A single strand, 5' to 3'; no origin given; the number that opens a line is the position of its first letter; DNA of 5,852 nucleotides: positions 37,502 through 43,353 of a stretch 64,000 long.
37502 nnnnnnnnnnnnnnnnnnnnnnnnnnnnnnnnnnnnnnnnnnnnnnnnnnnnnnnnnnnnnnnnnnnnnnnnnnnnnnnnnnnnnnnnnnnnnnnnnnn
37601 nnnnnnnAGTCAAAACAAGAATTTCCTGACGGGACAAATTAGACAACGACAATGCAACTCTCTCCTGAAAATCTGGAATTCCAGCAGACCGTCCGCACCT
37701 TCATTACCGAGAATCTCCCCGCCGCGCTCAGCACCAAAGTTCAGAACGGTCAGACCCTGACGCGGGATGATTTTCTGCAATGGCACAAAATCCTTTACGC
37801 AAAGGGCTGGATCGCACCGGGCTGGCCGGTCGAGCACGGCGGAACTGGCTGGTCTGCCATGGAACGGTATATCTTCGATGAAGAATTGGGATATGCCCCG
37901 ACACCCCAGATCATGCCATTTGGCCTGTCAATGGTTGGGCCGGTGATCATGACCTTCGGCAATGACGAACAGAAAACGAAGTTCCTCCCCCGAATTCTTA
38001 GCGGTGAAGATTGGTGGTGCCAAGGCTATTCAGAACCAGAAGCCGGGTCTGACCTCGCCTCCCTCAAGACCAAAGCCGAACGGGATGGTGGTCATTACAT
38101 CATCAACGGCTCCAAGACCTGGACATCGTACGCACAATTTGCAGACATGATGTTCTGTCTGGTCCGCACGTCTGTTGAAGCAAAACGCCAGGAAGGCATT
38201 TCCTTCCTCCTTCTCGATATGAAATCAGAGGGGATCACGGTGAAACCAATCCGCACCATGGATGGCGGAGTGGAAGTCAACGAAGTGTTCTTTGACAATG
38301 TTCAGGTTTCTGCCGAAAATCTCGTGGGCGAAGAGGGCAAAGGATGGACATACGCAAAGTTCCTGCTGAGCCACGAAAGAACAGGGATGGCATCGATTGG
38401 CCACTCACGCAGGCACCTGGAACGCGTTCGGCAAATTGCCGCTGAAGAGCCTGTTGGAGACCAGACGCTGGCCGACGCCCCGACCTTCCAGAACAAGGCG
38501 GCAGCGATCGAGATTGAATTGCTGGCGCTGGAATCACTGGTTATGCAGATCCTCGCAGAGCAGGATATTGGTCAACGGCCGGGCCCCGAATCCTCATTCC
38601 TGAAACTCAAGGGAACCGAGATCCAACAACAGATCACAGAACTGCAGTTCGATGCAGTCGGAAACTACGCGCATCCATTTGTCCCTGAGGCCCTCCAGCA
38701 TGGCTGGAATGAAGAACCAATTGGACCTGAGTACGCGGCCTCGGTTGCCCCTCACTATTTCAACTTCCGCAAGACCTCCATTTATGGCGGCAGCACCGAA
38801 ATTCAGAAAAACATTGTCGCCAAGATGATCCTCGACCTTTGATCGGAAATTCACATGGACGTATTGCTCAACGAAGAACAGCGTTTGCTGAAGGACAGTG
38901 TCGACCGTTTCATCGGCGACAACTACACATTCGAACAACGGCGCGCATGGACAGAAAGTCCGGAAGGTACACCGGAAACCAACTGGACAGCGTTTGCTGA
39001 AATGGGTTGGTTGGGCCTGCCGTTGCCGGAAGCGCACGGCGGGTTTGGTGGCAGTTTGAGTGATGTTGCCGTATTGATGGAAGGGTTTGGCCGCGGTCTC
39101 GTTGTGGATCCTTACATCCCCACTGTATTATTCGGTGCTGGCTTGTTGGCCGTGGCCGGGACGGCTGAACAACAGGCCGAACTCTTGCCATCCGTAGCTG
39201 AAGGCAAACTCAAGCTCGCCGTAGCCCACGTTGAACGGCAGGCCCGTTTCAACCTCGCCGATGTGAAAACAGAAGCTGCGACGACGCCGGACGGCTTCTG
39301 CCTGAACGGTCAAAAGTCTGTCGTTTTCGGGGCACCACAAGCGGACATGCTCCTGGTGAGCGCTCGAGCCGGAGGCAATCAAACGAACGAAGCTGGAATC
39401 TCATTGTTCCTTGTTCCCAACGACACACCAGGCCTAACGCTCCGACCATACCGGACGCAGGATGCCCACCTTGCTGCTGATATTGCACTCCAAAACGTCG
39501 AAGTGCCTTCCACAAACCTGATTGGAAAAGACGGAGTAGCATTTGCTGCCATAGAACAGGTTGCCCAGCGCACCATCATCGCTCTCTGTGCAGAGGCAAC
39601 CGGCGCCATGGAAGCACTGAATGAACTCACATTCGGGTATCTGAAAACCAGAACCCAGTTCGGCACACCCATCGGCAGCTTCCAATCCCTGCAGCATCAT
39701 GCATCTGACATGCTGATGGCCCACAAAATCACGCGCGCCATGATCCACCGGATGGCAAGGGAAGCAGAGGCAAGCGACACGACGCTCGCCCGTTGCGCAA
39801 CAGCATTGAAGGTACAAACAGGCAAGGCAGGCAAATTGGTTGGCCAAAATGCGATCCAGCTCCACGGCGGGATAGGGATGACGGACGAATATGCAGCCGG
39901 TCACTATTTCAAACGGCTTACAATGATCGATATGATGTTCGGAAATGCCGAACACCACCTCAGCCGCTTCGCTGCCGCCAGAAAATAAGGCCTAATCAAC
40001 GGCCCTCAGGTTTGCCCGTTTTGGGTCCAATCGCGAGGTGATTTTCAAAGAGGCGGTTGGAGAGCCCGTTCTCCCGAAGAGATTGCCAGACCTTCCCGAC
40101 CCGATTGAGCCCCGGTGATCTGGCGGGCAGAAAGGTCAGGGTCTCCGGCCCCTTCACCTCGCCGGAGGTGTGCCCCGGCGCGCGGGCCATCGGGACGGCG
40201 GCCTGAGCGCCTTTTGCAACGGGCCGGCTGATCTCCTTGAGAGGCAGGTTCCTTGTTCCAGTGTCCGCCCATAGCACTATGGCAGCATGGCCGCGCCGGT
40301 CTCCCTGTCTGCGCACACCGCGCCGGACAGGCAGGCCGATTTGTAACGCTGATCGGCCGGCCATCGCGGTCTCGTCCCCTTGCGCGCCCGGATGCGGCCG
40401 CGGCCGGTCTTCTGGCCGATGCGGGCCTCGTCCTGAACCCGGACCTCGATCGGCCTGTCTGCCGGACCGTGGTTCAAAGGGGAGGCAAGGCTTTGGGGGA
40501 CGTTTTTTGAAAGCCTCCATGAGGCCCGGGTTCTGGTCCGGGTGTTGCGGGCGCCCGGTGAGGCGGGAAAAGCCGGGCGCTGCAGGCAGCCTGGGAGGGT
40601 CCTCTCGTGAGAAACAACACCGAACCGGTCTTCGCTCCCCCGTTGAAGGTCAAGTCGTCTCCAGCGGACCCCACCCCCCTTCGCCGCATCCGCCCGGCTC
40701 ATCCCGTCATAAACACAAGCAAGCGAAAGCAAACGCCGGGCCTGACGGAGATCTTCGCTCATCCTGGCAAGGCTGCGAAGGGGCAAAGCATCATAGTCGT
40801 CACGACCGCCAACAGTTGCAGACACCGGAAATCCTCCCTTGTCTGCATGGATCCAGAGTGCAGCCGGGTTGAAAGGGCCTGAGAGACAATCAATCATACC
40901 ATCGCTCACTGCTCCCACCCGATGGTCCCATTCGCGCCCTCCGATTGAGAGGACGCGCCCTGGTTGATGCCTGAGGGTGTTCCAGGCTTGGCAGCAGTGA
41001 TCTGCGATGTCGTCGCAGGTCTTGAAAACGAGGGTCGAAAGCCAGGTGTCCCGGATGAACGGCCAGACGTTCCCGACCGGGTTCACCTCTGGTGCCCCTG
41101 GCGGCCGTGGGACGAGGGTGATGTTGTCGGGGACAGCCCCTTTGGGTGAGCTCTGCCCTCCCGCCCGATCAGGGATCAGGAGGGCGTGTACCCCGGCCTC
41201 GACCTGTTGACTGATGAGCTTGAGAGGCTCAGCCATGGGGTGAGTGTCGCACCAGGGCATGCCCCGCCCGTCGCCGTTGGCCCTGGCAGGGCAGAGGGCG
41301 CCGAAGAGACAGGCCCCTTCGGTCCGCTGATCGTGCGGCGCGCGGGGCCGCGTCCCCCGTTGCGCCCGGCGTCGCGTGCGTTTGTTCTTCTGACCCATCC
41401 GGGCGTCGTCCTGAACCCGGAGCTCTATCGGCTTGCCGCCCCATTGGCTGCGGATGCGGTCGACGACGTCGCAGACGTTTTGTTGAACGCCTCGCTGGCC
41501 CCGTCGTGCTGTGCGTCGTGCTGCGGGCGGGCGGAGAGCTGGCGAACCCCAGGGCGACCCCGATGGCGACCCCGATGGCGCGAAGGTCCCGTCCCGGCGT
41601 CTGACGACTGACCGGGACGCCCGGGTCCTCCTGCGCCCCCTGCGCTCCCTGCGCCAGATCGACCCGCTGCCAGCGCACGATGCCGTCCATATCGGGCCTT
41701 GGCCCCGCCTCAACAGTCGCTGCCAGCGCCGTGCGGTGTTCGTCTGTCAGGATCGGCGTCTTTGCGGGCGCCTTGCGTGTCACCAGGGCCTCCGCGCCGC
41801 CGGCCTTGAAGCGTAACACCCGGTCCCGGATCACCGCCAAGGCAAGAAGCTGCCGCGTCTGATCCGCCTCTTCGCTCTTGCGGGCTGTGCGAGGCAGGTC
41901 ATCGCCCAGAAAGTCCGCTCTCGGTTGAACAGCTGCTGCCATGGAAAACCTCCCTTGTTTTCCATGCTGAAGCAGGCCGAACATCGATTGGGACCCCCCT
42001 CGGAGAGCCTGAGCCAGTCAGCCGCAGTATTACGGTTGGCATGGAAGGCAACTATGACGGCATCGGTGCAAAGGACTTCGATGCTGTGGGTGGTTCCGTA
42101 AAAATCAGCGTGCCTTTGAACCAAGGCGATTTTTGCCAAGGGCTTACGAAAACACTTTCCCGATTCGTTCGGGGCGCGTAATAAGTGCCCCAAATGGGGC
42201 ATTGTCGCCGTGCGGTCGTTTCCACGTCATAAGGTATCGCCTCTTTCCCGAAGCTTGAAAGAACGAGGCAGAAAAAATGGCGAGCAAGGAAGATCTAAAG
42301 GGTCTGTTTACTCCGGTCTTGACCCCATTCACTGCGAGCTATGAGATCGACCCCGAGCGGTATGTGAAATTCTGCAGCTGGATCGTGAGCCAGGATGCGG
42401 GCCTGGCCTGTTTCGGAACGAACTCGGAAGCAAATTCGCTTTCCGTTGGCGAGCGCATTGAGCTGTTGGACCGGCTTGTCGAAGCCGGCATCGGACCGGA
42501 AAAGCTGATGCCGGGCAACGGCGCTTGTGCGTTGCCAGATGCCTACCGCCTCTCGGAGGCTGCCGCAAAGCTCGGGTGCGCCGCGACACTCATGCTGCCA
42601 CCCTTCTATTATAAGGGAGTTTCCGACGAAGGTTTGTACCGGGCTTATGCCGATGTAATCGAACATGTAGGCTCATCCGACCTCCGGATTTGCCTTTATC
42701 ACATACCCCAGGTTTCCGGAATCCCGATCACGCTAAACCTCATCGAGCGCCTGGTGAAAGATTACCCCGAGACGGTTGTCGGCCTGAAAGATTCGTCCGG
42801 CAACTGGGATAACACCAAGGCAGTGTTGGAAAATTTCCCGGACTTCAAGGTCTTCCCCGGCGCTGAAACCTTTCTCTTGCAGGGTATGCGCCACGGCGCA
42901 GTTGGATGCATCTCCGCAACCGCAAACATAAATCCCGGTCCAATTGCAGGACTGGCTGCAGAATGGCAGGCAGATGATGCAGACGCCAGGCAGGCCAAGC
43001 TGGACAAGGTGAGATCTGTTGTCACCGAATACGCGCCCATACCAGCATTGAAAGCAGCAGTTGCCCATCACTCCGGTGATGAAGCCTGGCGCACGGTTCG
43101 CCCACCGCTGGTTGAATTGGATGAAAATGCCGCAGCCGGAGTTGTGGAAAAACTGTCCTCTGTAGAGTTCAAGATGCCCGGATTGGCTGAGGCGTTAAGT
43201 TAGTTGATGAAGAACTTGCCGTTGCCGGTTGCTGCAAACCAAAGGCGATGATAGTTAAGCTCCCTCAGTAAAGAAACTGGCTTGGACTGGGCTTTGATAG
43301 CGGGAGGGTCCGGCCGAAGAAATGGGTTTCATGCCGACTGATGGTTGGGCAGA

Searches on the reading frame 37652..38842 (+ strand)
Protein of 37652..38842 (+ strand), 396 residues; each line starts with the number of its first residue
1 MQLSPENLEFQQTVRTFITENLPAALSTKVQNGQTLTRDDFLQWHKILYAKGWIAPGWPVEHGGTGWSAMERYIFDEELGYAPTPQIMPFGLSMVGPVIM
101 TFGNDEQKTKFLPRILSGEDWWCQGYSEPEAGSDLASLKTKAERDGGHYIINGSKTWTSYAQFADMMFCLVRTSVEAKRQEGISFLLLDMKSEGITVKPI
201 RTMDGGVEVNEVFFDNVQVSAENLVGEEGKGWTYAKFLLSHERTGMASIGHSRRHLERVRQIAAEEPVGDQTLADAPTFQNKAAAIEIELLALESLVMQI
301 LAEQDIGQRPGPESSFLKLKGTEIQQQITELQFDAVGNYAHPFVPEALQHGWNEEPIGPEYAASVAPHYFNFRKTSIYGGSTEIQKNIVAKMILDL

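Call 53: search_protein_families(library=pfam, proteins=[window:37652-38842:+], max_evalue=0.001)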
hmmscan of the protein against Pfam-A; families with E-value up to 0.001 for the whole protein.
window:37652-38842:+ (396 aa): 3 families
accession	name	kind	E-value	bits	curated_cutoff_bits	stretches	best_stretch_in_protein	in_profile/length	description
PF00441.29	Acyl-CoA_dh_1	-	1.2e-21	77.9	22.4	1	229-393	1-149/150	Acyl-CoA dehydrogenase, C-terminal domain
PF02770.24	Acyl-CoA_dh_M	-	7.8e-21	74.5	33.3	1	123-217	1-97/97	Acyl-CoA dehydrogenase, middle domain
PF02771.21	Acyl-CoA_dh_N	-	1.7e-18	67.4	22.9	1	5-119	2-113/113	Acyl-CoA dehydrogenase, N-terminal domain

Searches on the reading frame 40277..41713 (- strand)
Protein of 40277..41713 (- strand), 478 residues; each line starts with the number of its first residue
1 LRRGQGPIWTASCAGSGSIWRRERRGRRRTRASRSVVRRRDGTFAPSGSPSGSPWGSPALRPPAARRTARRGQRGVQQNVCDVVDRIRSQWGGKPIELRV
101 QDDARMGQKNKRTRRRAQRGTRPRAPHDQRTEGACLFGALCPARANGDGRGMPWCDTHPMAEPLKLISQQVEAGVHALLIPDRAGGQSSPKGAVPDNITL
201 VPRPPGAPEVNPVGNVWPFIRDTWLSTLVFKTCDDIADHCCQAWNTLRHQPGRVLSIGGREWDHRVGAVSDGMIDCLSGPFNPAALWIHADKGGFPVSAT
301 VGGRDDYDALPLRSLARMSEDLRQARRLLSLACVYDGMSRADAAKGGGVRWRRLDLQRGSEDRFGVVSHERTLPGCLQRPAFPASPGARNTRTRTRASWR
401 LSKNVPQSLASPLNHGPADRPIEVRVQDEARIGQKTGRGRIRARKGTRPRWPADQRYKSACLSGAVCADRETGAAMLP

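Call 52: search_protein_families(library=padloc, proteins=[window:40277-41713:-], max_evalue=0.001)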
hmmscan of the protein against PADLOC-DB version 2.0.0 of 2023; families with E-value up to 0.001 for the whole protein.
window:40277-41713:- (478 aa): 0 families

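Call 53: search_protein_families(library=pfam, proteins=[window:40277-41713:-], max_evalue=0.001)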
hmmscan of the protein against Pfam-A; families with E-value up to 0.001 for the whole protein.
window:40277-41713:- (478 aa): 1 family
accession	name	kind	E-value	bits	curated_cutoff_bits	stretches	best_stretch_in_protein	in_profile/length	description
PF13358.12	DDE_3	-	2.6e-10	40.8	28.6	1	98-235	2-144/146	DDE superfamily endonuclease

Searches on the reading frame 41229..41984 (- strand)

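Call 52: search_protein_families(library=padloc, proteins=[window:41229-41984:-], max_evalue=0.001)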
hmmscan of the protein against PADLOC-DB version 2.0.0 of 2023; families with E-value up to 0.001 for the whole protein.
window:41229-41984:- (251 aa): 0 families

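Call 53: search_protein_families(library=pfam, proteins=[window:41229-41984:-], max_evalue=0.001)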
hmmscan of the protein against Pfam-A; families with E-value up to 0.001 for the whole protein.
window:41229-41984:- (251 aa): 1 family
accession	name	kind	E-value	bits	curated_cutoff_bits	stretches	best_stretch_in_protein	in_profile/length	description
PF13565.12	HTH_32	-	3.4e-05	24.7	33.7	1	55-130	5-69/73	Homeodomain-like domain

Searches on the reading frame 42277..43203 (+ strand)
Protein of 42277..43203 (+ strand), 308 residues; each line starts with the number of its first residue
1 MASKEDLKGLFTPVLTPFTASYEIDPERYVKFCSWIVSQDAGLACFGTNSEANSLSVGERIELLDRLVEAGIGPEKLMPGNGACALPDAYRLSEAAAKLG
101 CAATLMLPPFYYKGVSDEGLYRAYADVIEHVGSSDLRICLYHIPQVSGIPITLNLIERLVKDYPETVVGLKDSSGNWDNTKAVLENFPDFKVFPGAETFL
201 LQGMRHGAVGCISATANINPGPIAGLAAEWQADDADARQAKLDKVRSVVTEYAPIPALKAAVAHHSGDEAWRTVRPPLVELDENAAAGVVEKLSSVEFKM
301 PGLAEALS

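Call 53: search_protein_families(library=pfam, proteins=[window:42277-43203:+], max_evalue=0.001)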
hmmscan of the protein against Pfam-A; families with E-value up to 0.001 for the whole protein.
window:42277-43203:+ (308 aa): 1 family
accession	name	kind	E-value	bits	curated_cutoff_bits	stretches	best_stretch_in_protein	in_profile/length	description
PF00701.28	DHDPS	-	1.3e-41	142.7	22.1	1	7-293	2-286/289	Dihydrodipicolinate synthetase family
